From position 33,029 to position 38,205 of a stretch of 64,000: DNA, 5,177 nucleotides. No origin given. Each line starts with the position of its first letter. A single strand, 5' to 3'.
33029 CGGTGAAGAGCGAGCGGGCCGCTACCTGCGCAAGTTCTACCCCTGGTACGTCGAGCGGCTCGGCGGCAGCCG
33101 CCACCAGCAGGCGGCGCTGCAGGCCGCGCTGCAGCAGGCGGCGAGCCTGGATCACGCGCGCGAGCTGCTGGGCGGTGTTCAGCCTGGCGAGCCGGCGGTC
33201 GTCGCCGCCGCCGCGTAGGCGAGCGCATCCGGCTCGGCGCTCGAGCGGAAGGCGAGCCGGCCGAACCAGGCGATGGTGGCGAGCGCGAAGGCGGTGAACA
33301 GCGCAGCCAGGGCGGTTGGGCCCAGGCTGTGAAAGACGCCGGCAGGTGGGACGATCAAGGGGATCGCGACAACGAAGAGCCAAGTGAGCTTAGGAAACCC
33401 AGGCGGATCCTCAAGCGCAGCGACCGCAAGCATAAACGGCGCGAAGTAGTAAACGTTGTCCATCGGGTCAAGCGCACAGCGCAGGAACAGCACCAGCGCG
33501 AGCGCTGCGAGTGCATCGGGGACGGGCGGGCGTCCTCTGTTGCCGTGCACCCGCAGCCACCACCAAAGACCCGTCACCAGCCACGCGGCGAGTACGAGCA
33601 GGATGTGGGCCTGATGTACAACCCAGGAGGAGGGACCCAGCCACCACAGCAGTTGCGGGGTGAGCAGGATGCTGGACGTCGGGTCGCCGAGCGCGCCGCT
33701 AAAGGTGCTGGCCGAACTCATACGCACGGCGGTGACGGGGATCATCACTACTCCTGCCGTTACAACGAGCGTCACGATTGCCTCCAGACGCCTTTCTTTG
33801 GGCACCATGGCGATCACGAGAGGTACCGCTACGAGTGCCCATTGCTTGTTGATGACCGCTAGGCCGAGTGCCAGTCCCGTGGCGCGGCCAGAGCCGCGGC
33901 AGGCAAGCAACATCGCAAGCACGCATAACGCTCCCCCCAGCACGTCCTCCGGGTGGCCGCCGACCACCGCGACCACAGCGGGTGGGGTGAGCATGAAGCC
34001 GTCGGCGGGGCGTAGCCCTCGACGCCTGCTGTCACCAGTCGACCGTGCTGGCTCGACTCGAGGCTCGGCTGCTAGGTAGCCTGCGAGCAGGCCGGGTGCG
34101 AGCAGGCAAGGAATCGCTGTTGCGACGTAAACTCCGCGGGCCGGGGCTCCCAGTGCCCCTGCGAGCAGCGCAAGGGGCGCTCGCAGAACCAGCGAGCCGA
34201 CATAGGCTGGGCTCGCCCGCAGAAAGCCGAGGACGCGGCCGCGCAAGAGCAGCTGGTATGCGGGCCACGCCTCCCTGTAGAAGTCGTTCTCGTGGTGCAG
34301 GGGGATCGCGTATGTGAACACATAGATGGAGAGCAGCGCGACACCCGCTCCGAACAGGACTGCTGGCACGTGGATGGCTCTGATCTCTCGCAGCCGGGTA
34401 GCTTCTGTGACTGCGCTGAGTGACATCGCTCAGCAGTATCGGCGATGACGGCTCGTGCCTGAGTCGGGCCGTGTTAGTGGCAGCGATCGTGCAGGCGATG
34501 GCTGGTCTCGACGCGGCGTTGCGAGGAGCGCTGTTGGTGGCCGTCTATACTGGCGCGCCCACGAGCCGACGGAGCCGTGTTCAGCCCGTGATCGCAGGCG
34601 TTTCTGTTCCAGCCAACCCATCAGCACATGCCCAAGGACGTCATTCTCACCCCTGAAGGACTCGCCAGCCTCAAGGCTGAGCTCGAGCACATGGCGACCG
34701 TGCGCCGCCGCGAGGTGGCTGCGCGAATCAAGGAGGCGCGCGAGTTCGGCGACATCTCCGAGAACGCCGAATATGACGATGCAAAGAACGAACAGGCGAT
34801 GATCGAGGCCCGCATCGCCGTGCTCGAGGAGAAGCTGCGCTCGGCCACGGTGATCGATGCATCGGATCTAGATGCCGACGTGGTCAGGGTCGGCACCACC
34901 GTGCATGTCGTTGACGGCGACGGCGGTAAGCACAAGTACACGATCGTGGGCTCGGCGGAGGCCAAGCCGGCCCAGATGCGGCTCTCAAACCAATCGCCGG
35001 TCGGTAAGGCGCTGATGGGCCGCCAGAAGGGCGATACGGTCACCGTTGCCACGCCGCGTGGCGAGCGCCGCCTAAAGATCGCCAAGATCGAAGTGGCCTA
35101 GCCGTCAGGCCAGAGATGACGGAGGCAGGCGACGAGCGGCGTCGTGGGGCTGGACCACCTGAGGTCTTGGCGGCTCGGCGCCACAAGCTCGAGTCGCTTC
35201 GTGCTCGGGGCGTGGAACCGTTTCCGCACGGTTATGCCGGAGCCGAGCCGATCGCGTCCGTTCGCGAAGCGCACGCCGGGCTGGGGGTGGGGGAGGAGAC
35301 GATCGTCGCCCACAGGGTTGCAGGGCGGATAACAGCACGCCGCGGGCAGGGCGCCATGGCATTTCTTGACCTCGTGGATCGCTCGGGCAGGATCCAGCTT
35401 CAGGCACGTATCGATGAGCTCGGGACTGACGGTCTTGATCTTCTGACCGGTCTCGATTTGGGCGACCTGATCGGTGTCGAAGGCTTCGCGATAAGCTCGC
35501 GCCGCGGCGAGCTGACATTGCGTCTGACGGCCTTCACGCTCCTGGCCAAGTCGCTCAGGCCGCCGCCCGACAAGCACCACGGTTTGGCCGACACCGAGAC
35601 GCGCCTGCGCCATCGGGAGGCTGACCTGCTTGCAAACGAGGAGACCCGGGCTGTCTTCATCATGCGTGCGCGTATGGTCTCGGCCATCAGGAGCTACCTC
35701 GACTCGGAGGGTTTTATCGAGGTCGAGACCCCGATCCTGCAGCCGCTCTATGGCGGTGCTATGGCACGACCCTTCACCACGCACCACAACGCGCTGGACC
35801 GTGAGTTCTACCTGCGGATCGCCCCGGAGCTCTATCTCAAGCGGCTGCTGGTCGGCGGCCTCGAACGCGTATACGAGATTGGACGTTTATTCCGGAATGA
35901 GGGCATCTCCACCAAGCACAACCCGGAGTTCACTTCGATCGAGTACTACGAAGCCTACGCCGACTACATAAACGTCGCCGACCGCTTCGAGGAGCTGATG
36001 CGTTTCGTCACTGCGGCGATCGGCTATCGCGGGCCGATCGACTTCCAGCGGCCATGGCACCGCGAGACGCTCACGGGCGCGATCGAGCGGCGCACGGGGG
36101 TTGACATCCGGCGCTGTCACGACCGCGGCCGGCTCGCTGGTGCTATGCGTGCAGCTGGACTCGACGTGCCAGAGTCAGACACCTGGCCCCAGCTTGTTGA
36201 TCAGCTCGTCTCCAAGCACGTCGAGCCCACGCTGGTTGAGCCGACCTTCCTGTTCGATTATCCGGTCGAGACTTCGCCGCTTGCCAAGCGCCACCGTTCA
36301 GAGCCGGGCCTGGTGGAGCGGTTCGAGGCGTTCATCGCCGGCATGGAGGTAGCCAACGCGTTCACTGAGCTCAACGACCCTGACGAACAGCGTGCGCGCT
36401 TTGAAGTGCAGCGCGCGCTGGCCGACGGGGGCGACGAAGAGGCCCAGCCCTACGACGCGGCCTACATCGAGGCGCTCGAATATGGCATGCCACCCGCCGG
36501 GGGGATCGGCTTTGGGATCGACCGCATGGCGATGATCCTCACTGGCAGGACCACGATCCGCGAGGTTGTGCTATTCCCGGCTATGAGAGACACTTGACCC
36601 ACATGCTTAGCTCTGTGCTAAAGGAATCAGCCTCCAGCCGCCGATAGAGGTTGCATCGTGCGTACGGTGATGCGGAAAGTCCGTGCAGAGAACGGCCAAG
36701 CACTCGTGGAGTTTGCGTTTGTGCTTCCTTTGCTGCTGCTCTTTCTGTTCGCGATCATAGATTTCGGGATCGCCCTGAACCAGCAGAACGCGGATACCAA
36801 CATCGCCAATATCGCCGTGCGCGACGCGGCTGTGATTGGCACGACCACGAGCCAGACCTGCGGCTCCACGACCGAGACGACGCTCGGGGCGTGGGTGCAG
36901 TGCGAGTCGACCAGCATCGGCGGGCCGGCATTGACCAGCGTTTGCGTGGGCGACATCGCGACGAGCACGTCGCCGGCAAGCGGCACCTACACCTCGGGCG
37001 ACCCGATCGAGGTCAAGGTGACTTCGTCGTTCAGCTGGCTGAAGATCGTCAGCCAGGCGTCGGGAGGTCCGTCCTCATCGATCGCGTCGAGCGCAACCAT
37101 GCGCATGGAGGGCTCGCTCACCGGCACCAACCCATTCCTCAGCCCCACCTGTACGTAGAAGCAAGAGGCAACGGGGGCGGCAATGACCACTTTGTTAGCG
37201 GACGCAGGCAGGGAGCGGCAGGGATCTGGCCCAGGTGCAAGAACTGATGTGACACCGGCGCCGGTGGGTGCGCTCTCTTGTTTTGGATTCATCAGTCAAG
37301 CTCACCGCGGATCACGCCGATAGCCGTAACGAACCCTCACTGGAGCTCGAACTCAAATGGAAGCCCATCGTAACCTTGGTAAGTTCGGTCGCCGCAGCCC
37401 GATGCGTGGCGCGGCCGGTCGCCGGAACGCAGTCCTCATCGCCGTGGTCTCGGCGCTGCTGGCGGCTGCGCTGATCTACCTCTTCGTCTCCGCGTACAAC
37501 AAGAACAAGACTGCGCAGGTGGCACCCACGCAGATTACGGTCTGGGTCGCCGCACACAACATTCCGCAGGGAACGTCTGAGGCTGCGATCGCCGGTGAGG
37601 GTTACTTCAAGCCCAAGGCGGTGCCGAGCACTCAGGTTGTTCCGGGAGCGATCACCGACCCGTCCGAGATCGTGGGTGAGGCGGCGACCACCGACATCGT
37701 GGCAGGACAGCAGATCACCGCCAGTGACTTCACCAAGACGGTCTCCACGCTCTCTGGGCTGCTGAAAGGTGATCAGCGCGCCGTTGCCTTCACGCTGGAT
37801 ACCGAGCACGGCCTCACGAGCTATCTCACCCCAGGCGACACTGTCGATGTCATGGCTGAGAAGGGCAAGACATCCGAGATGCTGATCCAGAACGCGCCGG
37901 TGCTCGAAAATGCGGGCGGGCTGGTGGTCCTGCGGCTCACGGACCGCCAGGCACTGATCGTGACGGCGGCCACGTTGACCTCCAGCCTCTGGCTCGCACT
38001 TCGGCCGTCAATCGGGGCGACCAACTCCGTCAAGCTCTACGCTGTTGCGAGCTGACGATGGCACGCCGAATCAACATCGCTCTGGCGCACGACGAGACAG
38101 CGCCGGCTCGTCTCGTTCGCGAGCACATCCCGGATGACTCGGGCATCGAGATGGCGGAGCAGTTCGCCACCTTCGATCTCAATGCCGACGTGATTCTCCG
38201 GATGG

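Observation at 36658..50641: Tad/Flp pilus operon physically fused to an array of five GT87/DUF2029 (PimE-like) GT-C glycosyltransferase paralogs plus a large unknown membrane protein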

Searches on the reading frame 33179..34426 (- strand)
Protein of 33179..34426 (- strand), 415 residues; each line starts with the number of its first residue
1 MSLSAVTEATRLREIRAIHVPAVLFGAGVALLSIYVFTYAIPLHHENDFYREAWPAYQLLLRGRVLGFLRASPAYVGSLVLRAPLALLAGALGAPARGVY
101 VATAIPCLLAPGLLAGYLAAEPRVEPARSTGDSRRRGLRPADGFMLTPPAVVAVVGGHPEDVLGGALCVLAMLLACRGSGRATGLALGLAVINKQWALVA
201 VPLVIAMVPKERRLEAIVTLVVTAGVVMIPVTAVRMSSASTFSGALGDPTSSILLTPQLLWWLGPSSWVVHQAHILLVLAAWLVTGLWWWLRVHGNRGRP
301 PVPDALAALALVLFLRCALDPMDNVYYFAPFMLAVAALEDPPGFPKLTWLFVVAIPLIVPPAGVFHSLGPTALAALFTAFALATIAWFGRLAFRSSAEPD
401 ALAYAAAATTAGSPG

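Call 4: search_protein_families(library=pfam, proteins=[window:33179-34426:-], max_evalue=0.01)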
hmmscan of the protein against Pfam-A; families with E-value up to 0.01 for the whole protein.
window:33179-34426:- (415 aa): 1 family
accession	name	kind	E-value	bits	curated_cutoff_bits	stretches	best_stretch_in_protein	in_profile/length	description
PF09594.16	GT87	-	0.00029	21.1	25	1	78-312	7-231/237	Glycosyltransferase family 87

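Call 73: search_protein_families(library=ncbifam, proteins=[window:33179-34426:-], max_evalue=0.1)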
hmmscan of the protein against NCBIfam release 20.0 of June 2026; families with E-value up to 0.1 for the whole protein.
window:33179-34426:- (415 aa): 0 families

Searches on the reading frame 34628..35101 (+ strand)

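Call 56: search_protein_families(library=pfam, proteins=[window:34628-35101:+], max_evalue=0.01)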
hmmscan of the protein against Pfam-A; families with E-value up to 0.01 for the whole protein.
window:34628-35101:+ (157 aa): 2 families
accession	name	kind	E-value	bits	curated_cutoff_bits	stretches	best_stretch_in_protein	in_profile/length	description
PF03449.20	GreA_GreB_N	-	3e-29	101.5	24.5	1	6-75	2-71/71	Transcription elongation factor, N-terminal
PF01272.25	GreA_GreB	-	5.9e-25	87.5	26.9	1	83-155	3-76/77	Transcription elongation factor, GreA/GreB, C-term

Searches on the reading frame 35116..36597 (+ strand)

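Call 4: search_protein_families(library=pfam, proteins=[window:35116-36597:+], max_evalue=0.01)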
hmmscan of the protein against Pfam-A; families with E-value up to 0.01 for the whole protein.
window:35116-36597:+ (493 aa): 3 families
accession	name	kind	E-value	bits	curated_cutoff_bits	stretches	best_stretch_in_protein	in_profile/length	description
PF00152.25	tRNA-synt_2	-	1.3e-87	294.2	25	1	160-490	2-307/308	tRNA synthetases class II (D, K and N)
PF01336.31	tRNA_anti-codon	-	2.7e-10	40.5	27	1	67-143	2-75/75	OB-fold nucleic acid binding domain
PF01409.25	tRNA-synt_2d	-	4.9e-05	23.4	19.8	0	252-299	105-151/246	tRNA synthetases class II core domain (F)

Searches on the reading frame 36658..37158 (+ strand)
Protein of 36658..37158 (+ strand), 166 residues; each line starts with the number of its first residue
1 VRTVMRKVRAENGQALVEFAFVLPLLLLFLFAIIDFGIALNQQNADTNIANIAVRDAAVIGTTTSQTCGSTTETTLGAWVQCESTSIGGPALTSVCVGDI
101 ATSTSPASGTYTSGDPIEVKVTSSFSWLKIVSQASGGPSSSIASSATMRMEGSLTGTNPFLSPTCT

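Call 4: search_protein_families(library=pfam, proteins=[window:36658-37158:+], max_evalue=0.01)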
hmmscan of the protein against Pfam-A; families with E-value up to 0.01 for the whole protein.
window:36658-37158:+ (166 aa): 1 family
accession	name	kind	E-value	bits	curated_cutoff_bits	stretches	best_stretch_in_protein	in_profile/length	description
PF07811.17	TadE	-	3e-12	46.9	22.9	1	13-55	1-43/43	TadE-like protein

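Call 73: search_protein_families(library=ncbifam, proteins=[window:36658-37158:+], max_evalue=0.1)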
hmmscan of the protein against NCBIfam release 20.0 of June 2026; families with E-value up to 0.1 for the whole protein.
window:36658-37158:+ (166 aa): 0 families

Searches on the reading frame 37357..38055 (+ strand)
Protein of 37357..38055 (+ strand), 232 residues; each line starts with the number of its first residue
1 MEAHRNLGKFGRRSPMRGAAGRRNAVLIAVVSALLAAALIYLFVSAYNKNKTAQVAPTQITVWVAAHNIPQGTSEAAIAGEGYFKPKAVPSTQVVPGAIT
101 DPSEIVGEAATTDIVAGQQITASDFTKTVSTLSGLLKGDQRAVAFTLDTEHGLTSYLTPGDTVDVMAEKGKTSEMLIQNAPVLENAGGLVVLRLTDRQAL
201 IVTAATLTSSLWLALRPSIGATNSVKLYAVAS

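Call 4: search_protein_families(library=pfam, proteins=[window:37357-38055:+], max_evalue=0.01)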
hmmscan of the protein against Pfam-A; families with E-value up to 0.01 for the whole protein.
window:37357-38055:+ (232 aa): 2 families
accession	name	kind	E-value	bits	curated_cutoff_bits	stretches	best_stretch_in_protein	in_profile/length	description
PF16976.10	RcpC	-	4.1e-09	36.8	28.8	1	131-183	2-62/114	Flp pilus assembly protein RcpC/CpaB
PF08666.17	SAF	-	1.2e-05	26.2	21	1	93-125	29-62/63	SAF domain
